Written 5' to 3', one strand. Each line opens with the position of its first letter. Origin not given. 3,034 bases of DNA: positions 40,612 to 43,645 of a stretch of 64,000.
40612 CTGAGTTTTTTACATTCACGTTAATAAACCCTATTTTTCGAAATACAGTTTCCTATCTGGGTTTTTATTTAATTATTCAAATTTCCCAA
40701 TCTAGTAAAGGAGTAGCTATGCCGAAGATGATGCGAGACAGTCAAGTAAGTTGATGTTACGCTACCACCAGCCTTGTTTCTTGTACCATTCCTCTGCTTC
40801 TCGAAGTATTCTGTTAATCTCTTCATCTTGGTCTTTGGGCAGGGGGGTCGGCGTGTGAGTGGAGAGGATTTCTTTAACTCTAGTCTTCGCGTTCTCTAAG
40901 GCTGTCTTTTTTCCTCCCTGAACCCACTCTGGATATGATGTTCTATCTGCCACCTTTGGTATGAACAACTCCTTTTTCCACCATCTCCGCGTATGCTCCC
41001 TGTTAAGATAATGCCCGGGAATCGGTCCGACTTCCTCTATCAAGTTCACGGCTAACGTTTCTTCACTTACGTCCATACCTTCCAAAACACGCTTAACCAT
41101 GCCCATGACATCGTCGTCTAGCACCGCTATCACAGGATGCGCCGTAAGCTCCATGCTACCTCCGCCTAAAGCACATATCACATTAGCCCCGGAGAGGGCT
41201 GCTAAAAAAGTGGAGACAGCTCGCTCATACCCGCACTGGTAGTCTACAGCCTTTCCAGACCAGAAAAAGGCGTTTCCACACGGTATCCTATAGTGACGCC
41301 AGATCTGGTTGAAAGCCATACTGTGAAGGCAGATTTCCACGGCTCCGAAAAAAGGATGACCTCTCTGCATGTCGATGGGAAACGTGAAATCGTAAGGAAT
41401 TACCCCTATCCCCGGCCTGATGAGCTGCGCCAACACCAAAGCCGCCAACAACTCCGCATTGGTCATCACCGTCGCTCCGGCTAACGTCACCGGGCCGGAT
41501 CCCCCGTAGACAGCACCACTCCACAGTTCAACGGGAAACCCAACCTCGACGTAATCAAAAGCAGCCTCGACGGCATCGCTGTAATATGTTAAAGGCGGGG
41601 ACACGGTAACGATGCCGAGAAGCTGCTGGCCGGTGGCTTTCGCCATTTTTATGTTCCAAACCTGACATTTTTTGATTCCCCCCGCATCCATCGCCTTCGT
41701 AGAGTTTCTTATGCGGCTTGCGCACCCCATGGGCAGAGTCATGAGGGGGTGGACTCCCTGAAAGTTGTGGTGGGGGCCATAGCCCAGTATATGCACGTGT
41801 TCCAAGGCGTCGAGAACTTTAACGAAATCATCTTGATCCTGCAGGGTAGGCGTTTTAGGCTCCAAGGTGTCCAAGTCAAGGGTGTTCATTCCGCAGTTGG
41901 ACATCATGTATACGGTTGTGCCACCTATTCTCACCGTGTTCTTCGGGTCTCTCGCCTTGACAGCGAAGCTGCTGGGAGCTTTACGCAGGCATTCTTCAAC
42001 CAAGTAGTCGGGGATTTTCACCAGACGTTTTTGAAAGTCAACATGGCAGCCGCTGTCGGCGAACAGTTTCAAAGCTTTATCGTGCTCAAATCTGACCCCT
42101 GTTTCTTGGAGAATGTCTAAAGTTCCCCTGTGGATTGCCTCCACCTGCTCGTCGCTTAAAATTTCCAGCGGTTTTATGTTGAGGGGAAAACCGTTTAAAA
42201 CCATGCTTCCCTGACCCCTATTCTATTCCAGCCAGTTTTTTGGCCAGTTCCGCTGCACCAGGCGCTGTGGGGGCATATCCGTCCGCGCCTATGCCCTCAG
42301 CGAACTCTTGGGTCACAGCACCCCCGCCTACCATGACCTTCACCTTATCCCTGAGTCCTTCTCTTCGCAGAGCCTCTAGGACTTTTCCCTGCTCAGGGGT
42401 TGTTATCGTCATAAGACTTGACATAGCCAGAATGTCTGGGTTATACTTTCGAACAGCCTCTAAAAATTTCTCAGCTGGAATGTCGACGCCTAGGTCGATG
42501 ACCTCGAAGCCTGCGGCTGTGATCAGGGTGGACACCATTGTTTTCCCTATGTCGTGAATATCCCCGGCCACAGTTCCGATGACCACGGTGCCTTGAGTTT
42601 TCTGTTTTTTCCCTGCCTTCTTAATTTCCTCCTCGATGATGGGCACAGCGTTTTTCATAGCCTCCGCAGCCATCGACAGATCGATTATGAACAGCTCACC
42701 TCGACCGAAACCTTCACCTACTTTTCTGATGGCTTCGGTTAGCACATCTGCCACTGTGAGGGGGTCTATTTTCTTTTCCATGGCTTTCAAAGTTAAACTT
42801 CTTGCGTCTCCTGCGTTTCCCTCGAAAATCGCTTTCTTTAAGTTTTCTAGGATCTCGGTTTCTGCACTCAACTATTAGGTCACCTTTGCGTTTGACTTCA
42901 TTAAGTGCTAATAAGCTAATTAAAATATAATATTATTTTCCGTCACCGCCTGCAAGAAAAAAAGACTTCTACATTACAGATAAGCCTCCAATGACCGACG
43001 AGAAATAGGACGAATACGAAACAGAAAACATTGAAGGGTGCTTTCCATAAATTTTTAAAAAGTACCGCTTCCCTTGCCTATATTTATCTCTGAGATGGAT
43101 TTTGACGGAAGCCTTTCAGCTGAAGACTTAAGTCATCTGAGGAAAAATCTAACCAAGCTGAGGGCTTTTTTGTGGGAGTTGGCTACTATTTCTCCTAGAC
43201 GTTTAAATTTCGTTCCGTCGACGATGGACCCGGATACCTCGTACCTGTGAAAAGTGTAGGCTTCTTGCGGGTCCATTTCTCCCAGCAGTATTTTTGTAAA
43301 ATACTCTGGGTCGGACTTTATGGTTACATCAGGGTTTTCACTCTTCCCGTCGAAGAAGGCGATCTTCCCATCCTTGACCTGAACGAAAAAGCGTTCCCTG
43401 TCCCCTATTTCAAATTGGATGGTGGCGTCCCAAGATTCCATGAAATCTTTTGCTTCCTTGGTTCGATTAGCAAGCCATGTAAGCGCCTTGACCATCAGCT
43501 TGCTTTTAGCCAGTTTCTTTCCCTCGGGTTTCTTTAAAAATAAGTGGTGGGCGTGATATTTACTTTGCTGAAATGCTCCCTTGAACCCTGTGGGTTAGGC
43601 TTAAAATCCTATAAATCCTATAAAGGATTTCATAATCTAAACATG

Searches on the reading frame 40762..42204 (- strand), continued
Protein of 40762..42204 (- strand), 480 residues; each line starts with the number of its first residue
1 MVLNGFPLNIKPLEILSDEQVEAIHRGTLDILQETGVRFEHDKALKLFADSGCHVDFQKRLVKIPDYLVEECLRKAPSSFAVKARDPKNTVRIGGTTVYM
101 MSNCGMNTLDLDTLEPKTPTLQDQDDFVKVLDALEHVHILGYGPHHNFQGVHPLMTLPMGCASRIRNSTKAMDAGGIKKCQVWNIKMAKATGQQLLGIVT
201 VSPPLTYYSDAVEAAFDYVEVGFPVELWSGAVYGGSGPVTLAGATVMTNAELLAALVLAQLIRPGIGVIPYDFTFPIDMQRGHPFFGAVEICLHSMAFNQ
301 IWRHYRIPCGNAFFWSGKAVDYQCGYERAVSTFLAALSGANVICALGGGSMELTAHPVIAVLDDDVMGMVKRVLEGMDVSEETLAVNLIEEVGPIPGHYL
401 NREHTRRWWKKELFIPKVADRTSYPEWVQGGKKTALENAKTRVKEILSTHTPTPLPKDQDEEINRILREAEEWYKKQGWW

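Call 17: search_solved_structures(query=window:40762-42204:-, max_evalue=0.00001, show_alignments=2)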
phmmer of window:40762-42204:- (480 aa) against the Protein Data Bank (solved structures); distinct sequences matched with E-value up to 0.00001: 5.
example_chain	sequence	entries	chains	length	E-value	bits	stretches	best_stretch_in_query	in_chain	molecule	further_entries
2qne_A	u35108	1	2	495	5.8e-59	203.2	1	13-466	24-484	Putative methyltransferase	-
9yce_A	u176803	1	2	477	6.2e-59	203.1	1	13-466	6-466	Glycine betaine methyltransferase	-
7xcl_A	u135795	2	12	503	1.4e-53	185.5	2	202-478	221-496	Trimethylamine methyltransferase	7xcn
7xcm_A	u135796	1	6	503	1.8e-53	185.1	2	202-478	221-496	Trimethylamine methyltransferase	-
4yyc_A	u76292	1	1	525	4.9e-37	130.9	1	9-453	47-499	Putative trimethylamine methyltransferase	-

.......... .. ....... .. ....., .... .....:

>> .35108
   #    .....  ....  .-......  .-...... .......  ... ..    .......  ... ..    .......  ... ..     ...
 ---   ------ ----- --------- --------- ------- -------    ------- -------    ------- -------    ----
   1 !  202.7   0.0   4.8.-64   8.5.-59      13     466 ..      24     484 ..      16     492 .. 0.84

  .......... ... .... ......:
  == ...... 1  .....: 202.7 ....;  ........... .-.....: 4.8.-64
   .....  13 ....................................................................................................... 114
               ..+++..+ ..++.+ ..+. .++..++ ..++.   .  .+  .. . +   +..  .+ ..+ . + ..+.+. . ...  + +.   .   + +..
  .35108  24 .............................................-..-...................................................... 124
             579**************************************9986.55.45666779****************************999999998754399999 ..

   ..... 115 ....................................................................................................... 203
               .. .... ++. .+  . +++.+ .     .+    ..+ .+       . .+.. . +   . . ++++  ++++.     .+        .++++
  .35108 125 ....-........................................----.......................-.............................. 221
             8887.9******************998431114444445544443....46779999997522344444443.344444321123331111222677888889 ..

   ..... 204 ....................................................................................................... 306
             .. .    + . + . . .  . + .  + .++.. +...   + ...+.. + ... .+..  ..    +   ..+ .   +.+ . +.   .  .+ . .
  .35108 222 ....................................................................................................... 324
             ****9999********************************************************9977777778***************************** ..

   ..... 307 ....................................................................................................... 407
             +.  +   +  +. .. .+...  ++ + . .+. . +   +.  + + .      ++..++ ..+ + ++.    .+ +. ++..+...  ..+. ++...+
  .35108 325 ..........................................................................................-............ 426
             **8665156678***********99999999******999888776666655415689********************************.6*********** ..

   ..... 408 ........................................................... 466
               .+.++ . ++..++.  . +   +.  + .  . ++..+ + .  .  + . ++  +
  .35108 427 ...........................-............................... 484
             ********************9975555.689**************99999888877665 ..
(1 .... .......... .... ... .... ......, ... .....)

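Call 19: find_encoding_contigs(protein=P0002, flank=10000, max_places=3)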
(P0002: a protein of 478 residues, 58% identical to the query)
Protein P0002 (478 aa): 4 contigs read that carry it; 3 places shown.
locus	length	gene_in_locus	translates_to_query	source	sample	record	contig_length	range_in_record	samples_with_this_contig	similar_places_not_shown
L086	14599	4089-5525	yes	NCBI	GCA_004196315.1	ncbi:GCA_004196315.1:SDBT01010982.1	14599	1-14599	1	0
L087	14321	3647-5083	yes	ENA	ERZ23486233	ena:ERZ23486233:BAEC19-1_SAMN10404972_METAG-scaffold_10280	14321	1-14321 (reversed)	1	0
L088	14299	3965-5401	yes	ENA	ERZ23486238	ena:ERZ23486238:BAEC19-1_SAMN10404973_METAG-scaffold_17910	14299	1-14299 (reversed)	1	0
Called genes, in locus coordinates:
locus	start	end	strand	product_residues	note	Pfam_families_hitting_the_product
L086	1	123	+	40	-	?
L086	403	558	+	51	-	-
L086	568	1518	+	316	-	PF12837:Fer4_6 (faint), PF12838:Fer4_7 (weak), PF13237:Fer4_10 (weak), PF14697:Fer4_21 (weak), PF04055:Radical_SAM, PF13353:Fer4_12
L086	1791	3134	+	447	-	PF01547:SBP_bac_1, PF13416:SBP_bac_8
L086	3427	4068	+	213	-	PF02607:B12-binding_2, PF02310:B12-binding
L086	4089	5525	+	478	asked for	PF06253:MTTB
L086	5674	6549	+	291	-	PF00528:BPD_transp_1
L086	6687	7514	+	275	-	PF00528:BPD_transp_1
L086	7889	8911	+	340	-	PF08240:ADH_N, PF16912:Glu_dehyd_C (weak), PF00107:ADH_zinc_N, PF13602:ADH_zinc_N_2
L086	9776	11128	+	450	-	PF00202:Aminotran_3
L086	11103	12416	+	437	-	PF04412:AcnX, PF28403:AcnX_2nd, PF28406:AcnX_3rd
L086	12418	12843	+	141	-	PF01989:AcnX_swivel_put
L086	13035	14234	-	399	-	PF04015:DUF362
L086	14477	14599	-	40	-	?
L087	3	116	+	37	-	?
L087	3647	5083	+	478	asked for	PF06253:MTTB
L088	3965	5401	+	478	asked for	PF06253:MTTB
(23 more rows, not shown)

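Call 20: find_encoding_contigs(protein=P0006, flank=10000, max_places=2)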
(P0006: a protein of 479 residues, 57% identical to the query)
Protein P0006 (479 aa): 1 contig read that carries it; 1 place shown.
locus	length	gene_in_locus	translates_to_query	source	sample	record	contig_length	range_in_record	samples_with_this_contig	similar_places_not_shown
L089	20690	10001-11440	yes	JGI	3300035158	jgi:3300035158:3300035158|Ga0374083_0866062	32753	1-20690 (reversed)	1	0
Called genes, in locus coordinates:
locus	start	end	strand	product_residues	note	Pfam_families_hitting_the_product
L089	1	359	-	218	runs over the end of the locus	-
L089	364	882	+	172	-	PF17963:Big_9 (faint), PF18911:PKD_4, PF00801:PKD, PF22352:K319L-like_PKD (weak), PF07495:Y_Y_Y (faint), PF18911:PKD_4, PF00801:PKD, PF22352:K319L-like_PKD, +2 more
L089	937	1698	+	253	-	PF13289:SIR2_2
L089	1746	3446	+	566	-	PF04675:DNA_ligase_A_N, PF01068:DNA_ligase_A_M, PF04679:DNA_ligase_A_C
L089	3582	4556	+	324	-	PF04166:PdxA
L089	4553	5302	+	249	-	PF13353:Fer4_12, PF04055:Radical_SAM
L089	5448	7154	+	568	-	-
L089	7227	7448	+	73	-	-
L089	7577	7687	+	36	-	-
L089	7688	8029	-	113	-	PF20126:TumE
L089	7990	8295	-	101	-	-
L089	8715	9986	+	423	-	PF00027:cNMP_binding, PF13545:HTH_Crp_2, PF02607:B12-binding_2, PF02310:B12-binding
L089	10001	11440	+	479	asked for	PF06253:MTTB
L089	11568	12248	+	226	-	PF02607:B12-binding_2, PF02310:B12-binding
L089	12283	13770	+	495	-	PF06253:MTTB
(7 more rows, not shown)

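Call 34: search_protein_families(library=pfam, proteins=[L056:10340-12163:+, L021:18160-19167:+, L013:13343-14212:+, L071:7052-8044:-, L021:13474-14619:+, L027:17613-18965:-, L027:7217-8269:+, L038:10322-11452:+, L027:16382-17416:-, L081:14018-14866:+], max_evalue=0.00001)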
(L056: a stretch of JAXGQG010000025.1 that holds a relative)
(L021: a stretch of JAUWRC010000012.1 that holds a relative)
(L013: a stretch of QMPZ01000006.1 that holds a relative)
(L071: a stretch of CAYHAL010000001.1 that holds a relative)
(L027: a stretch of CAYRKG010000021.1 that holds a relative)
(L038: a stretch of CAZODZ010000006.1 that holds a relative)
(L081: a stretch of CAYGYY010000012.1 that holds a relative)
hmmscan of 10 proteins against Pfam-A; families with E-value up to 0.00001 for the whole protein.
L056:10340-12163:+ (607 aa): 4 families
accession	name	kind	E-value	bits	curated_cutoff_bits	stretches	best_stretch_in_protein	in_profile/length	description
PF14574.11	RACo_C_ter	-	8.1e-75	251.7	27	1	371-582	2-217/261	C-terminal domain of RACo the ASKHA domain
PF17651.6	Raco_middle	-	1.3e-50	171.7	26.8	1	206-367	1-162/163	RACo middle region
PF17650.6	RACo_linker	-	1.7e-15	57.1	26.2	1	127-200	8-81/86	RACo linker region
PF00111.32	Fer2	-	1.5e-08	34.9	21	1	25-98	7-77/77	2Fe-2S iron-sulfur cluster binding domain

L021:18160-19167:+ (335 aa): 3 families
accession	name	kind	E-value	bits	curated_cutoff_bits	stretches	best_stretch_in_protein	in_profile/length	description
PF00005.33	ABC_tran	-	3.3e-28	99.4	25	1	28-196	2-137/137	ABC transporter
PF08352.17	oligo_HPY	-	6.9e-21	74.8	27.1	1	247-311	1-64/65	Oligopeptide/dipeptide transporter, C-terminal region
PF13304.12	AAA_21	-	3.7e-07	30.9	27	1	90-231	185-303/304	AAA domain, putative AbiEii toxin, Type IV TA system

L013:13343-14212:+ (289 aa): 2 families
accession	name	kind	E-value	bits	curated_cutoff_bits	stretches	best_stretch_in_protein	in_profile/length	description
PF00809.28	Pterin_bind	-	1.7e-32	113.4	25.5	1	28-250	1-243/244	Pterin binding enzyme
PF03599.22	CdhD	-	1e-08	34.8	24.8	1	83-206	87-197/387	CO dehydrogenase/acetyl-CoA synthase delta subunit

L071:7052-8044:- (330 aa): 1 family
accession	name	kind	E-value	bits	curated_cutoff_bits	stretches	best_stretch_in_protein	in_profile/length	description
PF02653.21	BPD_transp_2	-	9.3e-38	130.3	26.8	1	54-319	3-268/269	Branched-chain amino acid transport system / permease component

L021:13474-14619:+ (381 aa): 1 family
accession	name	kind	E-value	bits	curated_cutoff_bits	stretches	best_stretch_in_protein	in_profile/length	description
PF01208.23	URO-D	-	4.2e-16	59.3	23.9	1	138-378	99-343/346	Uroporphyrinogen decarboxylase (URO-D)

L027:17613-18965:- (450 aa): 1 family
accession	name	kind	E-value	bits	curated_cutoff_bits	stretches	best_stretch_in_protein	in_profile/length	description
PF01547.30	SBP_bac_1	-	2.7e-31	110.2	26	1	52-361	7-305/307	Bacterial extracellular solute-binding protein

L027:7217-8269:+ (350 aa): 2 families
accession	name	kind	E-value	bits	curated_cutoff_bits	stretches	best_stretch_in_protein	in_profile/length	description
PF08240.17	ADH_N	-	1.7e-26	92.9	23.5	1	27-136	1-104/104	Alcohol dehydrogenase GroES-like domain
PF00107.32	ADH_zinc_N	-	1.6e-20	73.8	31.8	1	175-299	2-117/129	Zinc-binding dehydrogenase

L038:10322-11452:+ (376 aa): 4 families
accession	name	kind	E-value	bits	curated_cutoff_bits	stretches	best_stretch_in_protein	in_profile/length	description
PF00441.29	Acyl-CoA_dh_1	-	5.1e-42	144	22.4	1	224-372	1-149/150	Acyl-CoA dehydrogenase, C-terminal domain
PF02771.21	Acyl-CoA_dh_N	-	1.6e-31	109.4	22.9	1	9-117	4-113/113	Acyl-CoA dehydrogenase, N-terminal domain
PF08028.16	Acyl-CoA_dh_2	-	2.2e-23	83.4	22.7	1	239-361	1-133/134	Acyl-CoA dehydrogenase, C-terminal domain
PF02770.24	Acyl-CoA_dh_M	-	1.1e-18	67.6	33.3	1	122-212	2-97/97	Acyl-CoA dehydrogenase, middle domain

L027:16382-17416:- (344 aa): 1 family
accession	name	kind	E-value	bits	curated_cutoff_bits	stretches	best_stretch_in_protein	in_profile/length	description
PF00528.27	BPD_transp_1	-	4.2e-16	59.7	26.4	1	137-334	3-174/184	Binding-protein-dependent transport system inner membrane component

L081:14018-14866:+ (282 aa): 1 family
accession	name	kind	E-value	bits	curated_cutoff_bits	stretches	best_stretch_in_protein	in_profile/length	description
PF00528.27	BPD_transp_1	-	8.3e-20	71.7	26.4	1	91-274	2-181/184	Binding-protein-dependent transport system inner membrane component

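Call 57: search_protein_families(library=pfam, proteins=[L014:2910-3899:-, L024:2832-3887:+, L024:4009-5535:+, L071:8359-9729:-, L071:3517-4356:-, L071:4442-5767:-, L064:9285-9965:-, L010:834-1793:+], max_evalue=0.00001)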
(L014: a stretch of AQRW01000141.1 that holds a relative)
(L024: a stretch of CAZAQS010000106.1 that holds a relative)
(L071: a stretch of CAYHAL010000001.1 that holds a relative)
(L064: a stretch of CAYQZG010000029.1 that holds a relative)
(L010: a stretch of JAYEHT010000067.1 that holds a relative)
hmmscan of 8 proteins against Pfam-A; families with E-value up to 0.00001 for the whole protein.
L014:2910-3899:- (329 aa): 1 family
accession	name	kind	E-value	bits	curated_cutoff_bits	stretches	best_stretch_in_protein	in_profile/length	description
PF13407.12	Peripla_BP_4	-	3.3e-38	132.2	35.1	1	42-296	3-253/258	Periplasmic binding protein domain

L024:2832-3887:+ (351 aa): 1 family
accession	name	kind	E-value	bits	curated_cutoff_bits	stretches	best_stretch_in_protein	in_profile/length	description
PF13407.12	Peripla_BP_4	-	4.3e-39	135.1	35.1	1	50-285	16-243/258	Periplasmic binding protein domain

L024:4009-5535:+ (508 aa): 2 families
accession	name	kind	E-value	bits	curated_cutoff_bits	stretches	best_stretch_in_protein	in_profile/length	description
PF00005.33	ABC_tran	-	1.9e-53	181.2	25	2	29-178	2-137/137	ABC transporter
PF13304.12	AAA_21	-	7.3e-08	33.3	27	0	383-459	221-295/304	AAA domain, putative AbiEii toxin, Type IV TA system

L071:8359-9729:- (456 aa): 2 families
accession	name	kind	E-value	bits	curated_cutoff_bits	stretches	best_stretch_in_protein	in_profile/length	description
PF13458.12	Peripla_BP_6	-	7.7e-37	128.2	31.7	1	39-342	5-296/343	Periplasmic binding protein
PF13433.12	Peripla_BP_5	-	3.4e-12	46.6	27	1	39-257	4-211/363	Periplasmic binding protein domain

L071:3517-4356:- (279 aa): 3 families
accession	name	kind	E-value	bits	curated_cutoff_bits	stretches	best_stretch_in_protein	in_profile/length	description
PF13561.12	adh_short_C2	-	1.7e-70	237.7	27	1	34-267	1-235/236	Enoyl-(Acyl carrier protein) reductase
PF00106.31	adh_short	-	4.9e-59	199.5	26.6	1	28-221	1-193/195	short chain dehydrogenase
PF08659.16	KR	-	2.2e-09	37.9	22.6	1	30-179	3-151/180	KR domain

L071:4442-5767:- (441 aa): 1 family
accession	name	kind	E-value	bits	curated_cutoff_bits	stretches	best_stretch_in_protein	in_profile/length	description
PF13407.12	Peripla_BP_4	-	1.3e-12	48.2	35.1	1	146-367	42-249/258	Periplasmic binding protein domain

L064:9285-9965:- (226 aa): 0 families

L010:834-1793:+ (319 aa): 2 families
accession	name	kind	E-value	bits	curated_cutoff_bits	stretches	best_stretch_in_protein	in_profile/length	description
PF02782.22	FGGY_C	-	6.2e-37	127.7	27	1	76-261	2-196/198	FGGY family of carbohydrate kinases, C-terminal domain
PF00370.27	FGGY_N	-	1.8e-13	51.1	28.8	1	1-66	180-245/245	FGGY family of carbohydrate kinases, N-terminal domain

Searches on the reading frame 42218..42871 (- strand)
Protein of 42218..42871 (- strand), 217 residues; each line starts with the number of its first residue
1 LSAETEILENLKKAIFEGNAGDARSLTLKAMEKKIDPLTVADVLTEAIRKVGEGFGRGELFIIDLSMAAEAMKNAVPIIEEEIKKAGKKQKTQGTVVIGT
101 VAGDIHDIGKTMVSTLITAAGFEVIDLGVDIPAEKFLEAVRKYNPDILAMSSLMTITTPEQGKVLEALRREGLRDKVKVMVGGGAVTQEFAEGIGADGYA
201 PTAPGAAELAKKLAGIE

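Call 3: search_protein_families(library=pfam, proteins=[window:42218-42871:-])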
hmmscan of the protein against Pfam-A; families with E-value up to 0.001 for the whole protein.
window:42218-42871:- (217 aa): 2 families
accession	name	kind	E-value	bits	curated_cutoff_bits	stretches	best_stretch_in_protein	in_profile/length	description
PF02310.24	B12-binding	-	8e-26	90.7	32.1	1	95-203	2-116/121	B12 binding domain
PF02607.22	B12-binding_2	-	3.7e-15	56.3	23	1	8-79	2-73/74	B12 binding domain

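Call 10: search_protein_families(library=ncbifam, proteins=[window:42218-42871:-], max_evalue=0.00001)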
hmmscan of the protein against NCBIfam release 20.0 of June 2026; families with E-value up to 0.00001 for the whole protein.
window:42218-42871:- (217 aa): 15 families
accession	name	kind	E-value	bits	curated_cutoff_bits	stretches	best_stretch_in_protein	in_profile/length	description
NF047996.1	corrin_MtgC_2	exception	1.1e-61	208.1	370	1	6-213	3-209/212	glycine betaine-specific corrinoid protein MtgC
TIGR02370.1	pyl_corrinoid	subfamily_domain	4.7e-57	192.6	215.3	1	11-203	2-194/197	methyltransferase cognate corrinoid protein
NF047995.1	corrinoid_MtgC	exception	4.4e-54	183.2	310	1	5-213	2-212/215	glycine betaine-specific corrinoid protein MtgC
NF041607.1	dimeth_corrin_MtbC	equivalog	1.1e-53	181.8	350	1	29-213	19-202/203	dimethylamine corrinoid protein MtbC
TIGR02082.1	metH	equivalog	9.7e-40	136.1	1010.85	1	3-192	642-830/1182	methionine synthase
NF040669.1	MtaC2_Meth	equivalog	3.5e-39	134.8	450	1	4-211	39-243/267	methanol--corrinoid protein MtaC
NF040655.1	MtaC_Meth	equivalog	1.6e-36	125.6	420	1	4-212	32-236/253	methanol--corrinoid protein MtaC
NF007024.0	PRK09490.1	equivalog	5.6e-30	103.9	1497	1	6-187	660-843/1234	methionine synthase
NF002612.0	PRK02261.1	equivalog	2.3e-15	56.4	110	1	93-186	3-95/148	methylaspartate mutase subunit S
NF052513.1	TransRegCarH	equivalog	1.8e-12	47.1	400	1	7-197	83-262/274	HTH-type transcriptional repressor CarH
TIGR01501.1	MthylAspMutase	equivalog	2.4e-11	43.5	135.8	1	94-186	2-93/134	methylaspartate mutase subunit S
NF040743.1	ornith_mutase_E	equivalog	1.8e-08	32.8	800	1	77-198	581-707/730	D-ornithine 4,5-aminomutase subunit OraE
NF052385.1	Lys_5_6_beta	equivalog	6.6e-08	32.5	280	1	120-198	137-218/241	lysine 5,6-aminomutase subunit beta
TIGR00640.1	acid_CoA_mut_C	subfamily_domain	2.7e-07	30.6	57.45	0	96-192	5-100/132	methylmalonyl-CoA mutase C-terminal domain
NF006944.0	PRK09426.1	equivalog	6e-06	24.5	876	1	7-191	508-686/721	methylmalonyl-CoA mutase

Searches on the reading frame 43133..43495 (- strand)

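Call 3: search_protein_families(library=pfam, proteins=[window:43133-43495:-])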
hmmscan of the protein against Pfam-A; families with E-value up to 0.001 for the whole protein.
window:43133-43495:- (120 aa): 2 families
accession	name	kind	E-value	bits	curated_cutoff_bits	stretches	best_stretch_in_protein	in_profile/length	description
PF02036.22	SCP2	-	7.4e-13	49.2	21.3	1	10-100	6-99/101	SCP-2 sterol transfer family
PF14864.11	Alkyl_sulf_C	-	8.9e-05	23.2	27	1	23-91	33-103/125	Alkyl sulfatase C-terminal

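Call 10: search_protein_families(library=ncbifam, proteins=[window:43133-43495:-], max_evalue=0.00001)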
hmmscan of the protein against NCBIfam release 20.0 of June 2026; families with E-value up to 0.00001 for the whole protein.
window:43133-43495:- (120 aa): 0 families
